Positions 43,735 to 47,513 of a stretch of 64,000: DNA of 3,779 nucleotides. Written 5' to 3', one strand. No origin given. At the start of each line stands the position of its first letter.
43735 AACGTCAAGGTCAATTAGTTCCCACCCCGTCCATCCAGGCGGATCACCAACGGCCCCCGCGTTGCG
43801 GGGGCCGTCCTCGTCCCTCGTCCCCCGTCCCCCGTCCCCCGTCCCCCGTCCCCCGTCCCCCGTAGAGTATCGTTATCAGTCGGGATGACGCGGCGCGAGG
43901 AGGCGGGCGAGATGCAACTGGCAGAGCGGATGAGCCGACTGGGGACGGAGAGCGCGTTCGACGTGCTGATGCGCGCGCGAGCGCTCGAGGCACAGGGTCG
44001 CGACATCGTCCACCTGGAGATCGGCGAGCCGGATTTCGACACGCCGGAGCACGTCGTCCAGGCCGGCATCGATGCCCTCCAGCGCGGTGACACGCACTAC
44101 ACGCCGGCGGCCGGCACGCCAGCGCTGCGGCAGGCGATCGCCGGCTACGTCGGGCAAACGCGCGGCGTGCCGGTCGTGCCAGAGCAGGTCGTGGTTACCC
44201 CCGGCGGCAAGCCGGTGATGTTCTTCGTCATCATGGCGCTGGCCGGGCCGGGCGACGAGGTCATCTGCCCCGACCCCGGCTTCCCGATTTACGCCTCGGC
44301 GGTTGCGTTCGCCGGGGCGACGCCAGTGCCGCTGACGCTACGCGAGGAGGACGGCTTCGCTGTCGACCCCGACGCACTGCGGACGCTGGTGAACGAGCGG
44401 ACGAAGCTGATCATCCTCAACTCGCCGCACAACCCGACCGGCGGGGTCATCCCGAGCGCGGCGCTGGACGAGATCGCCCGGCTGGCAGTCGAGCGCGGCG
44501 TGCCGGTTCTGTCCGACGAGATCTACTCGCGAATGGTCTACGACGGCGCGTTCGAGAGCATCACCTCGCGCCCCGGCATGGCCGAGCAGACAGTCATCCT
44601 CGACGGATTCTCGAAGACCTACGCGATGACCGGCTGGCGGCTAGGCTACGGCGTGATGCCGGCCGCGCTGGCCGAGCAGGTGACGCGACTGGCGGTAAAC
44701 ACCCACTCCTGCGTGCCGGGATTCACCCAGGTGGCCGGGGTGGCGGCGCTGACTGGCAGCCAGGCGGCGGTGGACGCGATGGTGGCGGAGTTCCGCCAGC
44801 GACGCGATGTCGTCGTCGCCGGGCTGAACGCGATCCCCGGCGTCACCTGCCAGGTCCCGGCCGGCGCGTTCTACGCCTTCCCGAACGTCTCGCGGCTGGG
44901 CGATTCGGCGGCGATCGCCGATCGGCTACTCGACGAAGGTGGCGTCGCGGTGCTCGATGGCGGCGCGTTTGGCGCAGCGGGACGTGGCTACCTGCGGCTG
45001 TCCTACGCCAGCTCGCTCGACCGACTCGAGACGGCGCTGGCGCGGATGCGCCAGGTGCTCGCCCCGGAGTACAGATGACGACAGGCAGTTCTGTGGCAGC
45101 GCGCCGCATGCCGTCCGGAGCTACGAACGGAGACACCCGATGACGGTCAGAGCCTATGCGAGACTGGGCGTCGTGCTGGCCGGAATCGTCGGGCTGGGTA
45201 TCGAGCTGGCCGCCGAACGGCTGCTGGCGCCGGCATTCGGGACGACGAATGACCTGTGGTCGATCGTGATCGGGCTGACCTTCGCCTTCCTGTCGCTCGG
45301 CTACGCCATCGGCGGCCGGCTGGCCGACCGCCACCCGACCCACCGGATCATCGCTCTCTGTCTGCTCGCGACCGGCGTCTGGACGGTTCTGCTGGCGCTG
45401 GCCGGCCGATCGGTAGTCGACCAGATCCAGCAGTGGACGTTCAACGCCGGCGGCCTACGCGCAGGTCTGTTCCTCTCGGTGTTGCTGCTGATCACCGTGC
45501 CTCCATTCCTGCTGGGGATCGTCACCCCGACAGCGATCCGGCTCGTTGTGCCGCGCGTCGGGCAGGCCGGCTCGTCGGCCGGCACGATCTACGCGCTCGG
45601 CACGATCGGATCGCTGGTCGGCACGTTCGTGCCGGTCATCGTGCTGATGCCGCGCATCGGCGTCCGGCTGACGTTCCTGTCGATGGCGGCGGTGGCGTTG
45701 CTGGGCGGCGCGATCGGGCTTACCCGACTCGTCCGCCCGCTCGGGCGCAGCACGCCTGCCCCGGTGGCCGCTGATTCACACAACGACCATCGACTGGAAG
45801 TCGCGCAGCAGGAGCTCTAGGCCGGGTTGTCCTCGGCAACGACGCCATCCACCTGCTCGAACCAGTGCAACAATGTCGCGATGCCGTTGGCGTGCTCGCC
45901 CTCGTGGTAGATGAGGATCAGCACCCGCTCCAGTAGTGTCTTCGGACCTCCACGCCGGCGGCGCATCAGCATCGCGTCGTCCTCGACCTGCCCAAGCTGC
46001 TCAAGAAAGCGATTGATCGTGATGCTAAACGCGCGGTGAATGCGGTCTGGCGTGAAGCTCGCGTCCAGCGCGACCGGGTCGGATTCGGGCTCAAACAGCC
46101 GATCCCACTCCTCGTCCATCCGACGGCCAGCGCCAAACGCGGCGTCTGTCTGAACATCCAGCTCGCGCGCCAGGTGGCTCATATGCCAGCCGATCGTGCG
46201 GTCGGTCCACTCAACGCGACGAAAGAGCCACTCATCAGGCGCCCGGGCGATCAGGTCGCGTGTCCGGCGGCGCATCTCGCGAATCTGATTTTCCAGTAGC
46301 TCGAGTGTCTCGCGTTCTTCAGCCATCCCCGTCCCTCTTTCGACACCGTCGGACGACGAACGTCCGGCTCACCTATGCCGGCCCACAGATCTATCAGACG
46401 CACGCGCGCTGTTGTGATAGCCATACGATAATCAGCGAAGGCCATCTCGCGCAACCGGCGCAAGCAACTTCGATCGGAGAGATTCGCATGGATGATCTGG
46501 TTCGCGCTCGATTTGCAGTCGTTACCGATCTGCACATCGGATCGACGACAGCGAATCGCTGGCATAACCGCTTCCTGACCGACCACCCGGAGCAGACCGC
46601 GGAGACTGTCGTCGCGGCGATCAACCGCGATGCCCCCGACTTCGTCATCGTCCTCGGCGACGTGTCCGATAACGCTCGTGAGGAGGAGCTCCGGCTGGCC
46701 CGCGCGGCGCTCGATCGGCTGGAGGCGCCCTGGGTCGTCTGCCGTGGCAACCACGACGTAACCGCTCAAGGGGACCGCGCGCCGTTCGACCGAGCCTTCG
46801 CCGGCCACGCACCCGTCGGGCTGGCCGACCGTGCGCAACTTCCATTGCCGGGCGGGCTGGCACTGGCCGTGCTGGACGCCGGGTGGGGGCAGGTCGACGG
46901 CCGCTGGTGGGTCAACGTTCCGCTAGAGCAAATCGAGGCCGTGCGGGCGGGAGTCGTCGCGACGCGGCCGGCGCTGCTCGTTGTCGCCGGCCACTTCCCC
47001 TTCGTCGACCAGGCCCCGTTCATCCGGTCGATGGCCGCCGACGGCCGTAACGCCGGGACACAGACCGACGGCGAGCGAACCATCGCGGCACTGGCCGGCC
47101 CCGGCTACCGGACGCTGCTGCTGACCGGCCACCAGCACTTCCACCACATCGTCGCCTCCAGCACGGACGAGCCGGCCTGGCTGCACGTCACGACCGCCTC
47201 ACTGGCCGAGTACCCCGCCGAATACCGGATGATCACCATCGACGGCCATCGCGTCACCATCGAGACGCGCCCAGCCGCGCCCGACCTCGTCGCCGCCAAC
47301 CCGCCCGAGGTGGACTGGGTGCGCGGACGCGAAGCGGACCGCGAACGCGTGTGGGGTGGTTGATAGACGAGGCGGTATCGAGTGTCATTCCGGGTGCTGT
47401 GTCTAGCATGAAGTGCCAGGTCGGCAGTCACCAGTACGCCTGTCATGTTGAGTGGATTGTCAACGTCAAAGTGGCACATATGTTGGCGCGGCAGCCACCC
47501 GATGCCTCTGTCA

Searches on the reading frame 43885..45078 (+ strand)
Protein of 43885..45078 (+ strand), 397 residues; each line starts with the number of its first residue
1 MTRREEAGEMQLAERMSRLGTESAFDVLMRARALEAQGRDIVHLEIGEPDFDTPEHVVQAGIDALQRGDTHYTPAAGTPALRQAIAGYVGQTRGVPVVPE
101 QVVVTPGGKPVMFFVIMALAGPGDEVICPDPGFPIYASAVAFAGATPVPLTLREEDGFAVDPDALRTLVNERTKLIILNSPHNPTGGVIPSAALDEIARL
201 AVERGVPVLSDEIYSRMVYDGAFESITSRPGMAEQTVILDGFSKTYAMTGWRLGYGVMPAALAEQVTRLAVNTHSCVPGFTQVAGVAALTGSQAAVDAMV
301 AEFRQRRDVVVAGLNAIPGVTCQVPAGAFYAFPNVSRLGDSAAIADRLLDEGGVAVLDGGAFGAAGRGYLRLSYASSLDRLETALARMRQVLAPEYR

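Call 75: search_protein_families(library=pfam, proteins=[window:43885-45078:+])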
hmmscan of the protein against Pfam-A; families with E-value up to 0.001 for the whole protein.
window:43885-45078:+ (397 aa): 4 families
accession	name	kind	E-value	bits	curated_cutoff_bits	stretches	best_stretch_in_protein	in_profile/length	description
PF00155.27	Aminotran_1_2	-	2.8e-74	250.9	19.7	1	40-387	2-360/361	Aminotransferase class I and II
PF01041.23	DegT_DnrJ_EryC1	-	1.1e-08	35.2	19.8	1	118-211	59-145/360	DegT/DnrJ/EryC1/StrS aminotransferase family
PF01212.27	Beta_elim_lyase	-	8.7e-08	32.3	27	1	63-211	19-168/288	Beta-eliminating lyase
PF01053.26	Cys_Met_Meta_PP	-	0.00014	20.9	27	1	101-213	69-175/381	Cys/Met metabolism PLP-dependent enzyme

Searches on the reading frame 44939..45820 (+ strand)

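Call 75: search_protein_families(library=pfam, proteins=[window:44939-45820:+])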
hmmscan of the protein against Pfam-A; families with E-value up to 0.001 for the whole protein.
window:44939-45820:+ (293 aa): 1 family
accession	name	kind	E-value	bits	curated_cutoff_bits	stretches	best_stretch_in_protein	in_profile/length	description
PF07690.21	MFS_1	-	4.4e-06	26.3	33.4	1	95-267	22-175/347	Major Facilitator Superfamily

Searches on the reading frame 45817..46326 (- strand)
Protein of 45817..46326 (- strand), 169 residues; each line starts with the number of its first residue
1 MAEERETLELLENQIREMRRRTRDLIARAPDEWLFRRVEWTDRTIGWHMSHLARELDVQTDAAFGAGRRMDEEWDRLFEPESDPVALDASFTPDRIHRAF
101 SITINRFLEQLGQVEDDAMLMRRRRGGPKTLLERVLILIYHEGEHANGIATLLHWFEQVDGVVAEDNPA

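Call 75: search_protein_families(library=pfam, proteins=[window:45817-46326:-])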
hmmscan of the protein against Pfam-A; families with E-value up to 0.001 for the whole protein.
window:45817-46326:- (169 aa): 1 family
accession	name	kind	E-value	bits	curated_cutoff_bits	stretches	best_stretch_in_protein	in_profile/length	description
PF12867.12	DinB_2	-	3.5e-12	47.3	24.8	1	14-146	1-125/128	DinB superfamily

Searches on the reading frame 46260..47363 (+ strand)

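Call 75: search_protein_families(library=pfam, proteins=[window:46260-47363:+])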
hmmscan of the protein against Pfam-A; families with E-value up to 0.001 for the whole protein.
window:46260-47363:+ (367 aa): 2 families
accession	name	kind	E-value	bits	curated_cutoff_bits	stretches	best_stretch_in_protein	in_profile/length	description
PF00149.33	Metallophos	-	1.3e-11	45.7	21.5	1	84-293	2-189/191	Calcineurin-like phosphoesterase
PF12850.12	Metallophos_2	-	0.00086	19.8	27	0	85-180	3-71/154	Calcineurin-like phosphoesterase superfamily domain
